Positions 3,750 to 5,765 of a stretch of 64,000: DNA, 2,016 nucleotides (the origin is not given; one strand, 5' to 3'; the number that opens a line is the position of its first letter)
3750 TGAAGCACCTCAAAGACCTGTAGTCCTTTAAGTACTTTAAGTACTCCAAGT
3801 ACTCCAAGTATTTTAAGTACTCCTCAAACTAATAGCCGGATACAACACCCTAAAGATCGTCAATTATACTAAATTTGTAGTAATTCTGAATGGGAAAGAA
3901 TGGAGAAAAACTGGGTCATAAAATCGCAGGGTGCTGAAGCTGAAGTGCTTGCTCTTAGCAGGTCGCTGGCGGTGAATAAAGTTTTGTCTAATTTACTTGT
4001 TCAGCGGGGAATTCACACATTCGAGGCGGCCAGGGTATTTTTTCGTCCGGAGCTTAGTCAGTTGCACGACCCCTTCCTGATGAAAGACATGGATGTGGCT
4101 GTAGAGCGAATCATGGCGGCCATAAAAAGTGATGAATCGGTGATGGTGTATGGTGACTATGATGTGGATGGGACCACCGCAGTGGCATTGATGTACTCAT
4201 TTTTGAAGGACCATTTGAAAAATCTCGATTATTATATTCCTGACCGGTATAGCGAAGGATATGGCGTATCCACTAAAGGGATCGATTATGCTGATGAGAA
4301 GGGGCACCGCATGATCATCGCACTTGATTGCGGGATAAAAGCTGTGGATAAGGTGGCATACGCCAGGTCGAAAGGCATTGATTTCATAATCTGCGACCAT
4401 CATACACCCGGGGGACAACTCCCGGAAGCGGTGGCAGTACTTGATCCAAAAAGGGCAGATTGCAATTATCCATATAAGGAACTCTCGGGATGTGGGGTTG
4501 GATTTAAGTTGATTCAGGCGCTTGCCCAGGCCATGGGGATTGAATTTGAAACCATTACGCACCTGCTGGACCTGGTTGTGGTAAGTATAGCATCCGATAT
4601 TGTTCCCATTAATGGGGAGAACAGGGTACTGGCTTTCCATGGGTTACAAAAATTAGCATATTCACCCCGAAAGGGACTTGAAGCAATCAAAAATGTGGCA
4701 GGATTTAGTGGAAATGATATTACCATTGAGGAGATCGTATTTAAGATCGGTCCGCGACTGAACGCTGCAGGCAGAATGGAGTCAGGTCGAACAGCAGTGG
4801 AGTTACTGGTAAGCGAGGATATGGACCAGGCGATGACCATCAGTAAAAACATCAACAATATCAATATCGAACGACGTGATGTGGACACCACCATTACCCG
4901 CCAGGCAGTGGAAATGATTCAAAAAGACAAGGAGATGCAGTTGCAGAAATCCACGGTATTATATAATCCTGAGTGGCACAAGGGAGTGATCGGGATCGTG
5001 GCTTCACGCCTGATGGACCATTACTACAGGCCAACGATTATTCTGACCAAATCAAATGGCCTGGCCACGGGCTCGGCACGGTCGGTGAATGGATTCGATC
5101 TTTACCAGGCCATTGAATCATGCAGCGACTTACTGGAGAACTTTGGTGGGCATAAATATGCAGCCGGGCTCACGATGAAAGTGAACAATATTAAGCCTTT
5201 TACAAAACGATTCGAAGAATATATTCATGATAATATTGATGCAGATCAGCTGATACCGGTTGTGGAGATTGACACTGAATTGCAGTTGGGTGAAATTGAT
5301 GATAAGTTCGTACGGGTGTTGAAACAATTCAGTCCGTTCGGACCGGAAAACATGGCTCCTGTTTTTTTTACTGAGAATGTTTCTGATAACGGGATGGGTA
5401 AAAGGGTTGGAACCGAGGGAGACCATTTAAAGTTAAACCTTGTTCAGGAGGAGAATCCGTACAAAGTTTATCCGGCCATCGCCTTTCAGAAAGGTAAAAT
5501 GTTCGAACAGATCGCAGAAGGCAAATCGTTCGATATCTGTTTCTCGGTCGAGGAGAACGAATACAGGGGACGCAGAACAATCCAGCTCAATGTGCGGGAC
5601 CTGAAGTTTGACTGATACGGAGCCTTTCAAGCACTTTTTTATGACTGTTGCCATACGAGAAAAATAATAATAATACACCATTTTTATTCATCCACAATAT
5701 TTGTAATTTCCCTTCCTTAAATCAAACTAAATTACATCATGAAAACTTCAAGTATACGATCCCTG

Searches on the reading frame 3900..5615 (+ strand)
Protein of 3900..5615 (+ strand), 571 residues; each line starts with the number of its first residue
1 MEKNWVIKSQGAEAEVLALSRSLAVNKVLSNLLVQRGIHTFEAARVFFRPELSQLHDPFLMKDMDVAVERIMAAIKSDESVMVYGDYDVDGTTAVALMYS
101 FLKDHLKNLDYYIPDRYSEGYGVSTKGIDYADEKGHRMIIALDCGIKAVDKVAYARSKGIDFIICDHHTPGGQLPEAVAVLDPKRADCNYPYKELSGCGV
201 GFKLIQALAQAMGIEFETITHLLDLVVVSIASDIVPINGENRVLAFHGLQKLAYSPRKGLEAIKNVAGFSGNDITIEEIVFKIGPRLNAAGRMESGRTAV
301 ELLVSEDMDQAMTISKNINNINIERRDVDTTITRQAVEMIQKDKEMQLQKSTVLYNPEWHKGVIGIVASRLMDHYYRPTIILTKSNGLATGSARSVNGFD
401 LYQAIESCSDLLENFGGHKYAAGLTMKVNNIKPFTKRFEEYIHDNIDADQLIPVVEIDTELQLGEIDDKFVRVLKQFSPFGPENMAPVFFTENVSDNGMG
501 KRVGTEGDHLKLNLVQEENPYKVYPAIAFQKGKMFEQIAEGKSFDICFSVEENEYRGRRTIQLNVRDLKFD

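Call 6: search_protein_families(library=pfam, proteins=[window:3900-5615:+])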
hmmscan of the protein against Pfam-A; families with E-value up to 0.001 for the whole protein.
window:3900-5615:+ (571 aa): 3 families
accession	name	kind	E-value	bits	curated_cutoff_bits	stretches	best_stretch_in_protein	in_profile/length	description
PF17768.7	RecJ_OB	-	2.9e-28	98.5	27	1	457-567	1-107/107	RecJ OB domain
PF01368.27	DHH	-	8.5e-26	91.1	28.1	1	81-229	2-124/125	DHH family, N-terminal domain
PF02272.25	DHHA1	-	7.5e-16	58.9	25.9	1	353-443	6-101/102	DHHA1 domain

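Call 45: find_homologous_proteins(query=window:3900-5612:+, max_evalue=1e-100)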
Query window:3900-5612:+ (571 aa): 8000 proteins with E <= 1e-100 among 8000 candidates; the best 120 are listed.
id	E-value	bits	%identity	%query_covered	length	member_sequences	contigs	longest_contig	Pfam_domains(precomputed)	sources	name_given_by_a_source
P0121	0.0e+0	1289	100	100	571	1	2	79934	PF01368.28,PF17768.8,PF02272.25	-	-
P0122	0.0e+0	1107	85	100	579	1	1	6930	PF01368.28,PF17768.8,PF02272.25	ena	-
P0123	0.0e+0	1107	85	100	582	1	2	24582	PF01368.28,PF17768.8,PF02272.25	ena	-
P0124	0.0e+0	1099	84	100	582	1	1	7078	PF01368.28,PF17768.8,PF02272.25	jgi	jgi:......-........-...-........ exonuclease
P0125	0.0e+0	1097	84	100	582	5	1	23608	PF01368.28,PF17768.8,PF02272.25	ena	-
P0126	0.0e+0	1092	84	100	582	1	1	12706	PF01368.28,PF17768.8,PF02272.25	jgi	jgi:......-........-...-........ exonuclease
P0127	0.0e+0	1091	84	100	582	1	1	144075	PF01368.28,PF17768.8,PF02272.25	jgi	jgi:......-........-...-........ exonuclease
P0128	0.0e+0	1085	84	100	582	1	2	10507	PF01368.28,PF17768.8,PF02272.25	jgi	jgi:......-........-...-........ exonuclease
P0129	0.0e+0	1084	83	100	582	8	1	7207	PF01368.28,PF17768.8,PF02272.25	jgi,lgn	-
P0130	0.0e+0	1083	82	100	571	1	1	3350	PF01368.28,PF17768.8,PF02272.25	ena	-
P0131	0.0e+0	1082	82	100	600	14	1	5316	PF01368.28,PF17768.8,PF02272.25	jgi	-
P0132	0.0e+0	1077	83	100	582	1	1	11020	PF01368.28,PF17768.8,PF02272.25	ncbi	-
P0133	0.0e+0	1075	82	100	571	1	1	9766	PF01368.28,PF17768.8,PF02272.25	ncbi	-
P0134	0.0e+0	1074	81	100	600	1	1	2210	PF01368.28,PF17768.8,PF02272.25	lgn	-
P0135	0.0e+0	1070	81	100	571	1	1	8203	PF01368.28,PF17768.8,PF02272.25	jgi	jgi:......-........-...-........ exonuclease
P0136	0.0e+0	1067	82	100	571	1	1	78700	PF01368.28,PF17768.8,PF02272.25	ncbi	-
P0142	0.0e+0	1054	80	100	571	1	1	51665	PF01368.28,PF17768.8,PF02272.25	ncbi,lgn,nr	ncbi:MAG: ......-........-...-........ exonuclease RecJ [Bacteroidales bacterium]|nr:single-stranded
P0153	3.4e-287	971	74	100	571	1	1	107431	PF01368.28,PF17768.8,PF02272.25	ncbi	-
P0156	8.7e-284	960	72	100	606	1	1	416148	PF01368.28,PF17768.8,PF02272.25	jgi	jgi:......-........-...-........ exonuclease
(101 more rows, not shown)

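Call 46: find_encoding_contigs(protein=P0127, flank=3000, max_places=2)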
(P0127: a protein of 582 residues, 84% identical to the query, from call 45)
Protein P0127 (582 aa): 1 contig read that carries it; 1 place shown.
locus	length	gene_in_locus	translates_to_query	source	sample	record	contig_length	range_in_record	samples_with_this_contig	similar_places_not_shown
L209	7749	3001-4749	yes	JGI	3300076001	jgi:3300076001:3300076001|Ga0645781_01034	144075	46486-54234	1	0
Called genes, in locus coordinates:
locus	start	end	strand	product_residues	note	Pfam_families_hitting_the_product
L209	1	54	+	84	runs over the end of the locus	PF01934:HepT-like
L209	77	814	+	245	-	-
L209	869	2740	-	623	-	PF01336:tRNA_anti-codon, PF00152:tRNA-synt_2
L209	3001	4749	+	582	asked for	PF01368:DHH, PF02272:DHHA1, PF17768:RecJ_OB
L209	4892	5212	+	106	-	-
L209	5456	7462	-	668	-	PF12836:HHH_3 (weak)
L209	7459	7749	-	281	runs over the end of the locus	-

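Call 47: find_encoding_contigs(protein=P0136, flank=3000, max_places=2)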
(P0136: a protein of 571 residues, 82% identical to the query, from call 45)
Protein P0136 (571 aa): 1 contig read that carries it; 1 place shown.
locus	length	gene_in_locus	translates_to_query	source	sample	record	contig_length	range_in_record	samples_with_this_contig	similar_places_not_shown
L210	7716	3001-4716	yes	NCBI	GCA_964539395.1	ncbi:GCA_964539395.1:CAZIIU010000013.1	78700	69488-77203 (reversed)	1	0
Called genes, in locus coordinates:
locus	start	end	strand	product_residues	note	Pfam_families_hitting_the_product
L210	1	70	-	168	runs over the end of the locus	-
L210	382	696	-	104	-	-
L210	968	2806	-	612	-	PF01336:tRNA_anti-codon, PF00152:tRNA-synt_2, PF01409:tRNA-synt_2d (faint)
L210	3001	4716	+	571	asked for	PF01368:DHH, PF02272:DHHA1, PF17768:RecJ_OB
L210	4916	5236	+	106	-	-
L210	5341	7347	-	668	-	PF12836:HHH_3 (weak)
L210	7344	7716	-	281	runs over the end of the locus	-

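Call 48: find_encoding_contigs(protein=P0142, flank=3000, max_places=2)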
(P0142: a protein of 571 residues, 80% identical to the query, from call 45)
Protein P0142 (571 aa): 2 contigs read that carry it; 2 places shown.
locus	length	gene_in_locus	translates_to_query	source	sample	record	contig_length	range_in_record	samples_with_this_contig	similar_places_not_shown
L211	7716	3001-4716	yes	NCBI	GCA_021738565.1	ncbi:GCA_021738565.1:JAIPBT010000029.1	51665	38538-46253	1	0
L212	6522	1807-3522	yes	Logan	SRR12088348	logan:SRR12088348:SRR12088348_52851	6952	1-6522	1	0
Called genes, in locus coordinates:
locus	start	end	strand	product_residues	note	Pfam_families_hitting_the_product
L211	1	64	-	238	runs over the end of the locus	PF06439:3keto-disac_hyd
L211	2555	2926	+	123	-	PF13366:PDDEXK_3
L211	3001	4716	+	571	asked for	PF01368:DHH, PF02272:DHHA1, PF17768:RecJ_OB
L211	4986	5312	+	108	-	-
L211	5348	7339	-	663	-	PF12836:HHH_3 (weak)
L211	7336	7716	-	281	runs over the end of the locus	-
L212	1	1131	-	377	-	?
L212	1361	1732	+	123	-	PF13366:PDDEXK_3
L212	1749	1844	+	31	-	-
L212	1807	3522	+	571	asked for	PF01368:DHH, PF02272:DHHA1, PF17768:RecJ_OB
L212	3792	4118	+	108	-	-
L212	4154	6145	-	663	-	PF12836:HHH_3 (weak)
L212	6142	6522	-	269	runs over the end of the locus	?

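Call 49: find_encoding_contigs(protein=P0156, flank=3000, max_places=2)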
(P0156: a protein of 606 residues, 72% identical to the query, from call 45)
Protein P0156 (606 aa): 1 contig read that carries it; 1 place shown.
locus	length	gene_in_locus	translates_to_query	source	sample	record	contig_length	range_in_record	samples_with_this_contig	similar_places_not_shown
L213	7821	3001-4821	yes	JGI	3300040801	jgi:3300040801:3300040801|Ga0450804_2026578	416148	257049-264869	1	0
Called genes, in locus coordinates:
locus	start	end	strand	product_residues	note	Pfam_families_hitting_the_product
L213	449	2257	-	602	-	PF01336:tRNA_anti-codon, PF00152:tRNA-synt_2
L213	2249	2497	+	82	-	-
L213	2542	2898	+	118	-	PF05635:23S_rRNA_IVP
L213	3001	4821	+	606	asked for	PF01368:DHH, PF02272:DHHA1, PF17768:RecJ_OB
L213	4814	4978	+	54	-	-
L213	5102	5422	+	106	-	-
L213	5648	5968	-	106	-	PF01541:GIY-YIG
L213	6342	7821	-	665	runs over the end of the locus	-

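Call 52: find_encoding_contigs(protein=P0123, flank=3000, max_places=2)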
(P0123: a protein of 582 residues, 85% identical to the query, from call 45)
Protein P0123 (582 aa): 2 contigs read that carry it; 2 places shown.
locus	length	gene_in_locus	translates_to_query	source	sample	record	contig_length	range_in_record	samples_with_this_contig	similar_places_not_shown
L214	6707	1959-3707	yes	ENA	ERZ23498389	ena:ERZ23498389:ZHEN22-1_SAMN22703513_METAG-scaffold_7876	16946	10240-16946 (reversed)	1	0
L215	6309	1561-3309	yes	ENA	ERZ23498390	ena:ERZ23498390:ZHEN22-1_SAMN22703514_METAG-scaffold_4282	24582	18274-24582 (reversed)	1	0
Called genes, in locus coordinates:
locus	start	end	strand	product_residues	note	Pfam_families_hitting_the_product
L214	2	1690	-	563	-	?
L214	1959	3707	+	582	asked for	PF01368:DHH, PF02272:DHHA1, PF17768:RecJ_OB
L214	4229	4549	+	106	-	-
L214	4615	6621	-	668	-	PF12836:HHH_3 (faint)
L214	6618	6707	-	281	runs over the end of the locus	-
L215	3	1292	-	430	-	?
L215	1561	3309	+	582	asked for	PF01368:DHH, PF02272:DHHA1, PF17768:RecJ_OB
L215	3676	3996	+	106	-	-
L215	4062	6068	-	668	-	PF12836:HHH_3 (faint)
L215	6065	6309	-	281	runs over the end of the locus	-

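Call 53: find_encoding_contigs(protein=P0153, flank=3000, max_places=2)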
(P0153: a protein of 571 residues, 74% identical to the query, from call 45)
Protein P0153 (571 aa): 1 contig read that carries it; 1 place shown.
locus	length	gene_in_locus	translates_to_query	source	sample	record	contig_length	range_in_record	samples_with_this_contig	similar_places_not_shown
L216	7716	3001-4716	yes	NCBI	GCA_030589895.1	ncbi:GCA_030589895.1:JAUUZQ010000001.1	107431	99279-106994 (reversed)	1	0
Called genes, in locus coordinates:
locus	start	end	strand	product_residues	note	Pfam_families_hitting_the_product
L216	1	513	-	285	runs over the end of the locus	PF00589:Phage_integrase (faint), PF17293:Arm-DNA-bind_5, PF13102:Phage_int_SAM_5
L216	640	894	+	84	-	-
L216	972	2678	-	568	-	PF01336:tRNA_anti-codon, PF00152:tRNA-synt_2, PF01409:tRNA-synt_2d (faint)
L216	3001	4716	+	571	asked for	PF01368:DHH, PF02272:DHHA1, PF17768:RecJ_OB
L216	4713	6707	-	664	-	PF12836:HHH_3 (weak)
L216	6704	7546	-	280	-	-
